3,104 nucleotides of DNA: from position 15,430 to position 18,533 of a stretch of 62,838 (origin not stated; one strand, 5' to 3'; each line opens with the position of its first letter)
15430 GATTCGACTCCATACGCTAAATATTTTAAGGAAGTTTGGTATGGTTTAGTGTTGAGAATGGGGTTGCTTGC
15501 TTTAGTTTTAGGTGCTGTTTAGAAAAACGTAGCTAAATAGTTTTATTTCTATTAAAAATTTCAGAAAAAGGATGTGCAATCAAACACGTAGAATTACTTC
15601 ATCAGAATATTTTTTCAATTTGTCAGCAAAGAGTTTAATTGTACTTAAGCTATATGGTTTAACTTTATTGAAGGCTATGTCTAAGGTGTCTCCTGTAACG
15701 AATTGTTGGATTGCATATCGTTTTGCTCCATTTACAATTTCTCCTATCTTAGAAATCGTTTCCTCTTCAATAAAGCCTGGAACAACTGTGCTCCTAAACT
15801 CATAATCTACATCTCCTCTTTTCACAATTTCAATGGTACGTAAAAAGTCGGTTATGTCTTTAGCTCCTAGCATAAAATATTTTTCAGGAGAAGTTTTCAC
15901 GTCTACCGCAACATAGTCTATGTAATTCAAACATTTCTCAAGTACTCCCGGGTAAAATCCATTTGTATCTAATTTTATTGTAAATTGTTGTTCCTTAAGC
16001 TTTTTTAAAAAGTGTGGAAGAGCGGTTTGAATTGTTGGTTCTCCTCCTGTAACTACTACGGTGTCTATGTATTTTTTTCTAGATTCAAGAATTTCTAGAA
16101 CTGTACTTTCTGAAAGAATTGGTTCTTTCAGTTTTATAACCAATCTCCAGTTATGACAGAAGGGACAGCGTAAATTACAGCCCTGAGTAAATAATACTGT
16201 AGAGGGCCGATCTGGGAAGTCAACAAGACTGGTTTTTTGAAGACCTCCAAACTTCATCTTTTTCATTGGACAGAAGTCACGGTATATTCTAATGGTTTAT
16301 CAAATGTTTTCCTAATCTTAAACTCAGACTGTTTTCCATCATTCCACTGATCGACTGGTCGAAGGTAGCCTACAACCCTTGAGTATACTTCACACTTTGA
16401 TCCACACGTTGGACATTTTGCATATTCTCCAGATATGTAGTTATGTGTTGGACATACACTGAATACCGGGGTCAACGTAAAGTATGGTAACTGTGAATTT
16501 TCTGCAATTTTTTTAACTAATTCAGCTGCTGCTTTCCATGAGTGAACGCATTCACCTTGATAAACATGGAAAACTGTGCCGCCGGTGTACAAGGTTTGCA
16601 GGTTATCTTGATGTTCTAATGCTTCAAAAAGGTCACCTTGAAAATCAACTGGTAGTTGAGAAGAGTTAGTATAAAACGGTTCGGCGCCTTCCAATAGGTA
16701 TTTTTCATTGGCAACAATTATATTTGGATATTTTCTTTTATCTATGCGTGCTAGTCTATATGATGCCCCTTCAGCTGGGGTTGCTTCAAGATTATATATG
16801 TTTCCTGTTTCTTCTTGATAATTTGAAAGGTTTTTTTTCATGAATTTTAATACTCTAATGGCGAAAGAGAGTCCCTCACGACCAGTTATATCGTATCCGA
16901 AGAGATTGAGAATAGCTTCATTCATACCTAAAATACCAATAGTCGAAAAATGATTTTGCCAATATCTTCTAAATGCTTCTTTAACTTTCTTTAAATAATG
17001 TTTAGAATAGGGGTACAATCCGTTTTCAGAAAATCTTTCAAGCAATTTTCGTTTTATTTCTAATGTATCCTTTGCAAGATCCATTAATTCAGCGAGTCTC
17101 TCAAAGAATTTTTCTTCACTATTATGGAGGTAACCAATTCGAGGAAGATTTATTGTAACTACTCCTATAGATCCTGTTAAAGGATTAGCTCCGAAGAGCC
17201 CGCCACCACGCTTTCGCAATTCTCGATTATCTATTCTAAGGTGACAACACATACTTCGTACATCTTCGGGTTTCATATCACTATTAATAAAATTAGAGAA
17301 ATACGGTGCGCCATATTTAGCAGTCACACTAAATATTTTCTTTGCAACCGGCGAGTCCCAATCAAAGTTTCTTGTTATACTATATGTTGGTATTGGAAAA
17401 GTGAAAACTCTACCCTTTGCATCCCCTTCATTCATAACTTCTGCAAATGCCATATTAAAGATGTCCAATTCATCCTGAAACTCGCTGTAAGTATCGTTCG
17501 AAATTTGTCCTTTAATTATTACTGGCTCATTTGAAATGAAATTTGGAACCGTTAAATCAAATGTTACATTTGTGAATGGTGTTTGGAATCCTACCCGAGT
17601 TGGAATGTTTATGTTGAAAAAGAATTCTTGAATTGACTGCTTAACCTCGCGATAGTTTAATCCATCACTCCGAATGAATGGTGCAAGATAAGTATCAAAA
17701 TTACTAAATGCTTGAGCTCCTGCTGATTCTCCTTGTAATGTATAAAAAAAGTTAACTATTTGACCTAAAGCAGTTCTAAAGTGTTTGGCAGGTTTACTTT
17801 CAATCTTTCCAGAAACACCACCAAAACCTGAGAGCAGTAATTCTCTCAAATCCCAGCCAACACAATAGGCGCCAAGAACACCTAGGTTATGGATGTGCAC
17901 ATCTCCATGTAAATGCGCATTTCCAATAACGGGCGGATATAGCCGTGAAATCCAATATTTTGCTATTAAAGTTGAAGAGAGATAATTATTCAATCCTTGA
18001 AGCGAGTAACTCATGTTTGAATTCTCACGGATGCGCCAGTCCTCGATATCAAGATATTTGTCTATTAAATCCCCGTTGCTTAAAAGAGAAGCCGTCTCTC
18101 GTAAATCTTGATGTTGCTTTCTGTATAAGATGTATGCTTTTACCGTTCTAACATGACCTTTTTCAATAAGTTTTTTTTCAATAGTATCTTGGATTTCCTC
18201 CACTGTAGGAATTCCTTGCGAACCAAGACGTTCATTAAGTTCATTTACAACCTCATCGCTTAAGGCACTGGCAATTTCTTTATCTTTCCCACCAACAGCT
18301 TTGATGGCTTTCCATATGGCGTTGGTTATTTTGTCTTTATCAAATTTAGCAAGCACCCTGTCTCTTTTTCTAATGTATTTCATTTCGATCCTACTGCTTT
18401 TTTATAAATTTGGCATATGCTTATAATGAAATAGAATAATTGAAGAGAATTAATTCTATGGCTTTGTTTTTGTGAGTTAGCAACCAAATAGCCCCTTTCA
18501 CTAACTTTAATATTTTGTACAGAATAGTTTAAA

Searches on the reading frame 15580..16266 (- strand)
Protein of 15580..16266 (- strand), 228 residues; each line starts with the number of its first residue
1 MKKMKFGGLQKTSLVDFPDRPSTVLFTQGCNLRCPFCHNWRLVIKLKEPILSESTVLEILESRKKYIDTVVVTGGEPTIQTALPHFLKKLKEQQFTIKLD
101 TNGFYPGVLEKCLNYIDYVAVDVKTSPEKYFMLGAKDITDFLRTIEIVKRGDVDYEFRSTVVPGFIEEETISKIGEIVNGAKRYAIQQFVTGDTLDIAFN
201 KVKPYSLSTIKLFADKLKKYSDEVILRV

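Call 3: search_protein_families(library=pfam, proteins=[window:15580-16266:-], max_evalue=0.1)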
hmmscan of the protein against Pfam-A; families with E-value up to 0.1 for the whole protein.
window:15580-16266:- (228 aa): 2 families
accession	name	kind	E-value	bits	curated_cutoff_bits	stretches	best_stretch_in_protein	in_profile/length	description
PF04055.27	Radical_SAM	-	1.6e-21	77.7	29.5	1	25-169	2-158/166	Radical SAM superfamily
PF13353.11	Fer4_12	-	6.7e-09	36.6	22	1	23-126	8-118/137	4Fe-4S single cluster domain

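Call 5: search_protein_families(library=ncbifam, proteins=[window:15580-16266:-], max_evalue=0.1)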
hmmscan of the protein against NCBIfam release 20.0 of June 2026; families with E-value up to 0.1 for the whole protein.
window:15580-16266:- (228 aa): 63 families (the best 25 are shown)
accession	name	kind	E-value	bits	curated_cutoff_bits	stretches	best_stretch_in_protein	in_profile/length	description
TIGR02495.1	NrdG2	equivalog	1.6e-57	194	131.15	1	6-190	2-193/193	anaerobic ribonucleoside-triphosphate reductase activating protein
TIGR02493.1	PFLA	equivalog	3.6e-21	75.6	231.75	1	23-182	18-187/235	pyruvate formate-lyase-activating protein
TIGR04041.1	activase_YjjW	hypoth_equivalog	5.9e-19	68.5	250.2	2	52-189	94-238/276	YjjW family glycine radical enzyme activase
TIGR02494.1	PFLE_PFLC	subfamily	1.6e-13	50.6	174.35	2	63-180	117-241/293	glycyl-radical enzyme activating protein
TIGR04317.1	W_rSAM_matur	equivalog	1.1e-12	47.8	380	1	26-195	10-185/349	tungsten cofactor oxidoreductase radical SAM maturase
TIGR02668.1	moaA_archaeal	equivalog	4.1e-11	42.4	325.25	1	26-115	16-106/303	GTP 3',8-cyclase MoaA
TIGR02826.1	RNR_activ_nrdG3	equivalog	5.4e-11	42.6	151.7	1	14-118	9-113/148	anaerobic ribonucleoside-triphosphate reductase activating protein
NF008356.0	PRK11145.1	equivalog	1.5e-10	40.8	375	1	23-179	23-189/246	pyruvate formate lyase 1-activating protein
TIGR02666.1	moaA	equivalog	1.5e-10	40.6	284.05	1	27-105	17-102/336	GTP 3',8-cyclase MoaA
NF001199.0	PRK00164.2-1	equivalog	1.9e-10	40.4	231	1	26-191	18-186/308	GTP 3',8-cyclase MoaA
TIGR03963.1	rSAM_QueE_Clost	equivalog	4.1e-10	39.7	260.1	1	27-104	26-103/219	putative 7-carboxy-7-deazaguanine synthase QueE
NF048010.1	SfplDhtActHpsHDes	equivalog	9.9e-10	37.7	430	2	70-182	135-253/298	(2S)-3-sulfopropanediol dehydratase activating enzyme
NF043069.1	T4HPD_activ_SAM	equivalog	9.4e-09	35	425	2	70-131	127-194/299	trans-4-hydroxy-L-proline dehydratase activase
TIGR04003.1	rSAM_BssD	equivalog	1.4e-08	34.3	496.45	2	9-40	6-36/314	[benzylsuccinate synthase]-activating enzyme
NF045702.1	rSAM_GDGT_ether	equivalog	1.9e-08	33.4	450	1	24-105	90-175/486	tetraether lipid synthase Tes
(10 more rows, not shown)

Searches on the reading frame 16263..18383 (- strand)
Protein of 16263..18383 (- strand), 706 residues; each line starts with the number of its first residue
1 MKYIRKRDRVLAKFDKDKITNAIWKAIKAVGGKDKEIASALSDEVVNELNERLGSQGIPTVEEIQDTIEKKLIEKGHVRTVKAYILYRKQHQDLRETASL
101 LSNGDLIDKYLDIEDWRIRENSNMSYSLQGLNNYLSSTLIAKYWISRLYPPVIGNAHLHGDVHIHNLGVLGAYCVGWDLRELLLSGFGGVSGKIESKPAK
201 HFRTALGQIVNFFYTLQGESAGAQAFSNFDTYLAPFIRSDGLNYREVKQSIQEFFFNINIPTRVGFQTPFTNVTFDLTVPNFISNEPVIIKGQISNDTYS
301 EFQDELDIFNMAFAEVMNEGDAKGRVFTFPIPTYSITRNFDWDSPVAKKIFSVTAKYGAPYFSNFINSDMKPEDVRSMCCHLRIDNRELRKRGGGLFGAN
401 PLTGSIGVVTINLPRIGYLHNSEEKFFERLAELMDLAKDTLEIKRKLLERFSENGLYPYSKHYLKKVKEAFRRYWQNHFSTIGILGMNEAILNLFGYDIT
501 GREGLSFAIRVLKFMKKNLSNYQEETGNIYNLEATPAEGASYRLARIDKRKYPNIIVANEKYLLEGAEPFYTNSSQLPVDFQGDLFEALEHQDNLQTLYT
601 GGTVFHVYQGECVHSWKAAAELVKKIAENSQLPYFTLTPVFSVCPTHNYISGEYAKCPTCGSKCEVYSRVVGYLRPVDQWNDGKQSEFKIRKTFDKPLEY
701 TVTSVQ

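Call 3: search_protein_families(library=pfam, proteins=[window:16263-18383:-], max_evalue=0.1)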
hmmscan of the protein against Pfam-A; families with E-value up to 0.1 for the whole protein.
window:16263-18383:- (706 aa): 3 families
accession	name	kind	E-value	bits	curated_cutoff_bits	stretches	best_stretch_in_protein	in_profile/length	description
PF13597.11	NRDD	-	4.3e-192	640.1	26.2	1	120-694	1-562/562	Anaerobic ribonucleoside-triphosphate reductase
PF03477.21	ATP-cone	-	1.1e-21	77.7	25.8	1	2-92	1-87/88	ATP cone domain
PF02901.20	PFL-like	-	0.0064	15.6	24.3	1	190-255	242-308/647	Pyruvate formate lyase-like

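Call 5: search_protein_families(library=ncbifam, proteins=[window:16263-18383:-], max_evalue=0.1)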
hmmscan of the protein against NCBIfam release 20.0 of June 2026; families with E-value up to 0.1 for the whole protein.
window:16263-18383:- (706 aa): 13 families
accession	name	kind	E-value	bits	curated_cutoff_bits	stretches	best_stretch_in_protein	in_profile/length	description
NF006126.0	PRK08270.1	equivalog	0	1066.9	548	1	2-695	3-682/684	ribonucleoside triphosphate reductase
TIGR02487.1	NrdD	equivalog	6.3e-171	569.8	326.35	1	120-693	2-580/581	anaerobic ribonucleoside-triphosphate reductase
NF006358.0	PRK08579.1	equivalog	2.1e-126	422.6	585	2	104-391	10-295/624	anaerobic ribonucleoside triphosphate reductase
NF005497.0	PRK07111.1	equivalog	1.1e-71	242.2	764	2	1-259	2-252/746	anaerobic ribonucleoside triphosphate reductase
NF006127.0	PRK08271.1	equivalog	6.8e-64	216.4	545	1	156-692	106-625/631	anaerobic ribonucleoside-triphosphate reductase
NF006732.0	PRK09263.1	equivalog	2.2e-57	195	657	2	406-692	407-703/712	anaerobic ribonucleoside-triphosphate reductase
TIGR02827.1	RNR_anaer_Bdell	equivalog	8e-48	163.3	568.3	1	158-691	81-594/596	anaerobic ribonucleoside-triphosphate reductase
NF011292.0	PRK14704.1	equivalog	1.1e-26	93.6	736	1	118-690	27-613/618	anaerobic ribonucleoside triphosphate reductase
NF005010.0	PRK06406.1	subfamily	3.5e-17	61.9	1125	1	2-104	5-108/771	vitamin B12-dependent ribonucleotide reductase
NF009028.0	PRK12364.1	equivalog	6.9e-16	57.4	1377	1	4-135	3-135/842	ribonucleoside-diphosphate reductase subunit alpha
NF006207.0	PRK08332.1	equivalog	1.1e-13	49.3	2400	1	4-117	6-121/1684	vitamin B12-dependent ribonucleotide reductase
NF005544.0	PRK07207.1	equivalog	1.2e-11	43.2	965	1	4-98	36-137/965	ribonucleoside-diphosphate reductase subunit alpha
NF009029.0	PRK12365.1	equivalog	5.1e-08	31.3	1350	1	4-99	120-222/1046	ribonucleoside-diphosphate reductase subunit alpha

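Call 8: search_solved_structures(query=window:16263-18383:-, max_evalue=0.00001, show_alignments=5)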
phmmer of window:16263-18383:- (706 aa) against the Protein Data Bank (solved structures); distinct sequences matched with E-value up to 0.00001: 6.
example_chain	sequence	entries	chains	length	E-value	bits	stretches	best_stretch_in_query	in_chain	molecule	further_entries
4coi_A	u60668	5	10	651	1.5e-34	122.8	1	155-695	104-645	ANAEROBIC RIBONUCLEOSIDE-TRIPHOSPHATE REDUCTASE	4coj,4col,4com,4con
4u3e_A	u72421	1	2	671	1.5e-34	122.8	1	155-695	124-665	Ribonucleoside triphosphate reductase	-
9d3x_A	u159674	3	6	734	8.8e-33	117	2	5-246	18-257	Anaerobic ribonucleoside-triphosphate reductase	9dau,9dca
8p23_A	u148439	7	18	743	5.2e-32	114.5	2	376-693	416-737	Anaerobic ribonucleoside-triphosphate reductase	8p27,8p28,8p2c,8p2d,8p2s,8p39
1h78_A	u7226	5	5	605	1.9e-16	63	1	404-662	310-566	ANAEROBIC RIBONUCLEOTIDE-TRIPHOSPHATE REDUCTASE LARGE CHAIN | ANAEROBIC RIBONUCLEOTIDE-TRIPHOSPHATE REDUCTASE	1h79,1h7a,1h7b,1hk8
5olk_A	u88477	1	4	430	5.2e-10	41.8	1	2-96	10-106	Ribonucleoside-diphosphate reductase, beta subunit 1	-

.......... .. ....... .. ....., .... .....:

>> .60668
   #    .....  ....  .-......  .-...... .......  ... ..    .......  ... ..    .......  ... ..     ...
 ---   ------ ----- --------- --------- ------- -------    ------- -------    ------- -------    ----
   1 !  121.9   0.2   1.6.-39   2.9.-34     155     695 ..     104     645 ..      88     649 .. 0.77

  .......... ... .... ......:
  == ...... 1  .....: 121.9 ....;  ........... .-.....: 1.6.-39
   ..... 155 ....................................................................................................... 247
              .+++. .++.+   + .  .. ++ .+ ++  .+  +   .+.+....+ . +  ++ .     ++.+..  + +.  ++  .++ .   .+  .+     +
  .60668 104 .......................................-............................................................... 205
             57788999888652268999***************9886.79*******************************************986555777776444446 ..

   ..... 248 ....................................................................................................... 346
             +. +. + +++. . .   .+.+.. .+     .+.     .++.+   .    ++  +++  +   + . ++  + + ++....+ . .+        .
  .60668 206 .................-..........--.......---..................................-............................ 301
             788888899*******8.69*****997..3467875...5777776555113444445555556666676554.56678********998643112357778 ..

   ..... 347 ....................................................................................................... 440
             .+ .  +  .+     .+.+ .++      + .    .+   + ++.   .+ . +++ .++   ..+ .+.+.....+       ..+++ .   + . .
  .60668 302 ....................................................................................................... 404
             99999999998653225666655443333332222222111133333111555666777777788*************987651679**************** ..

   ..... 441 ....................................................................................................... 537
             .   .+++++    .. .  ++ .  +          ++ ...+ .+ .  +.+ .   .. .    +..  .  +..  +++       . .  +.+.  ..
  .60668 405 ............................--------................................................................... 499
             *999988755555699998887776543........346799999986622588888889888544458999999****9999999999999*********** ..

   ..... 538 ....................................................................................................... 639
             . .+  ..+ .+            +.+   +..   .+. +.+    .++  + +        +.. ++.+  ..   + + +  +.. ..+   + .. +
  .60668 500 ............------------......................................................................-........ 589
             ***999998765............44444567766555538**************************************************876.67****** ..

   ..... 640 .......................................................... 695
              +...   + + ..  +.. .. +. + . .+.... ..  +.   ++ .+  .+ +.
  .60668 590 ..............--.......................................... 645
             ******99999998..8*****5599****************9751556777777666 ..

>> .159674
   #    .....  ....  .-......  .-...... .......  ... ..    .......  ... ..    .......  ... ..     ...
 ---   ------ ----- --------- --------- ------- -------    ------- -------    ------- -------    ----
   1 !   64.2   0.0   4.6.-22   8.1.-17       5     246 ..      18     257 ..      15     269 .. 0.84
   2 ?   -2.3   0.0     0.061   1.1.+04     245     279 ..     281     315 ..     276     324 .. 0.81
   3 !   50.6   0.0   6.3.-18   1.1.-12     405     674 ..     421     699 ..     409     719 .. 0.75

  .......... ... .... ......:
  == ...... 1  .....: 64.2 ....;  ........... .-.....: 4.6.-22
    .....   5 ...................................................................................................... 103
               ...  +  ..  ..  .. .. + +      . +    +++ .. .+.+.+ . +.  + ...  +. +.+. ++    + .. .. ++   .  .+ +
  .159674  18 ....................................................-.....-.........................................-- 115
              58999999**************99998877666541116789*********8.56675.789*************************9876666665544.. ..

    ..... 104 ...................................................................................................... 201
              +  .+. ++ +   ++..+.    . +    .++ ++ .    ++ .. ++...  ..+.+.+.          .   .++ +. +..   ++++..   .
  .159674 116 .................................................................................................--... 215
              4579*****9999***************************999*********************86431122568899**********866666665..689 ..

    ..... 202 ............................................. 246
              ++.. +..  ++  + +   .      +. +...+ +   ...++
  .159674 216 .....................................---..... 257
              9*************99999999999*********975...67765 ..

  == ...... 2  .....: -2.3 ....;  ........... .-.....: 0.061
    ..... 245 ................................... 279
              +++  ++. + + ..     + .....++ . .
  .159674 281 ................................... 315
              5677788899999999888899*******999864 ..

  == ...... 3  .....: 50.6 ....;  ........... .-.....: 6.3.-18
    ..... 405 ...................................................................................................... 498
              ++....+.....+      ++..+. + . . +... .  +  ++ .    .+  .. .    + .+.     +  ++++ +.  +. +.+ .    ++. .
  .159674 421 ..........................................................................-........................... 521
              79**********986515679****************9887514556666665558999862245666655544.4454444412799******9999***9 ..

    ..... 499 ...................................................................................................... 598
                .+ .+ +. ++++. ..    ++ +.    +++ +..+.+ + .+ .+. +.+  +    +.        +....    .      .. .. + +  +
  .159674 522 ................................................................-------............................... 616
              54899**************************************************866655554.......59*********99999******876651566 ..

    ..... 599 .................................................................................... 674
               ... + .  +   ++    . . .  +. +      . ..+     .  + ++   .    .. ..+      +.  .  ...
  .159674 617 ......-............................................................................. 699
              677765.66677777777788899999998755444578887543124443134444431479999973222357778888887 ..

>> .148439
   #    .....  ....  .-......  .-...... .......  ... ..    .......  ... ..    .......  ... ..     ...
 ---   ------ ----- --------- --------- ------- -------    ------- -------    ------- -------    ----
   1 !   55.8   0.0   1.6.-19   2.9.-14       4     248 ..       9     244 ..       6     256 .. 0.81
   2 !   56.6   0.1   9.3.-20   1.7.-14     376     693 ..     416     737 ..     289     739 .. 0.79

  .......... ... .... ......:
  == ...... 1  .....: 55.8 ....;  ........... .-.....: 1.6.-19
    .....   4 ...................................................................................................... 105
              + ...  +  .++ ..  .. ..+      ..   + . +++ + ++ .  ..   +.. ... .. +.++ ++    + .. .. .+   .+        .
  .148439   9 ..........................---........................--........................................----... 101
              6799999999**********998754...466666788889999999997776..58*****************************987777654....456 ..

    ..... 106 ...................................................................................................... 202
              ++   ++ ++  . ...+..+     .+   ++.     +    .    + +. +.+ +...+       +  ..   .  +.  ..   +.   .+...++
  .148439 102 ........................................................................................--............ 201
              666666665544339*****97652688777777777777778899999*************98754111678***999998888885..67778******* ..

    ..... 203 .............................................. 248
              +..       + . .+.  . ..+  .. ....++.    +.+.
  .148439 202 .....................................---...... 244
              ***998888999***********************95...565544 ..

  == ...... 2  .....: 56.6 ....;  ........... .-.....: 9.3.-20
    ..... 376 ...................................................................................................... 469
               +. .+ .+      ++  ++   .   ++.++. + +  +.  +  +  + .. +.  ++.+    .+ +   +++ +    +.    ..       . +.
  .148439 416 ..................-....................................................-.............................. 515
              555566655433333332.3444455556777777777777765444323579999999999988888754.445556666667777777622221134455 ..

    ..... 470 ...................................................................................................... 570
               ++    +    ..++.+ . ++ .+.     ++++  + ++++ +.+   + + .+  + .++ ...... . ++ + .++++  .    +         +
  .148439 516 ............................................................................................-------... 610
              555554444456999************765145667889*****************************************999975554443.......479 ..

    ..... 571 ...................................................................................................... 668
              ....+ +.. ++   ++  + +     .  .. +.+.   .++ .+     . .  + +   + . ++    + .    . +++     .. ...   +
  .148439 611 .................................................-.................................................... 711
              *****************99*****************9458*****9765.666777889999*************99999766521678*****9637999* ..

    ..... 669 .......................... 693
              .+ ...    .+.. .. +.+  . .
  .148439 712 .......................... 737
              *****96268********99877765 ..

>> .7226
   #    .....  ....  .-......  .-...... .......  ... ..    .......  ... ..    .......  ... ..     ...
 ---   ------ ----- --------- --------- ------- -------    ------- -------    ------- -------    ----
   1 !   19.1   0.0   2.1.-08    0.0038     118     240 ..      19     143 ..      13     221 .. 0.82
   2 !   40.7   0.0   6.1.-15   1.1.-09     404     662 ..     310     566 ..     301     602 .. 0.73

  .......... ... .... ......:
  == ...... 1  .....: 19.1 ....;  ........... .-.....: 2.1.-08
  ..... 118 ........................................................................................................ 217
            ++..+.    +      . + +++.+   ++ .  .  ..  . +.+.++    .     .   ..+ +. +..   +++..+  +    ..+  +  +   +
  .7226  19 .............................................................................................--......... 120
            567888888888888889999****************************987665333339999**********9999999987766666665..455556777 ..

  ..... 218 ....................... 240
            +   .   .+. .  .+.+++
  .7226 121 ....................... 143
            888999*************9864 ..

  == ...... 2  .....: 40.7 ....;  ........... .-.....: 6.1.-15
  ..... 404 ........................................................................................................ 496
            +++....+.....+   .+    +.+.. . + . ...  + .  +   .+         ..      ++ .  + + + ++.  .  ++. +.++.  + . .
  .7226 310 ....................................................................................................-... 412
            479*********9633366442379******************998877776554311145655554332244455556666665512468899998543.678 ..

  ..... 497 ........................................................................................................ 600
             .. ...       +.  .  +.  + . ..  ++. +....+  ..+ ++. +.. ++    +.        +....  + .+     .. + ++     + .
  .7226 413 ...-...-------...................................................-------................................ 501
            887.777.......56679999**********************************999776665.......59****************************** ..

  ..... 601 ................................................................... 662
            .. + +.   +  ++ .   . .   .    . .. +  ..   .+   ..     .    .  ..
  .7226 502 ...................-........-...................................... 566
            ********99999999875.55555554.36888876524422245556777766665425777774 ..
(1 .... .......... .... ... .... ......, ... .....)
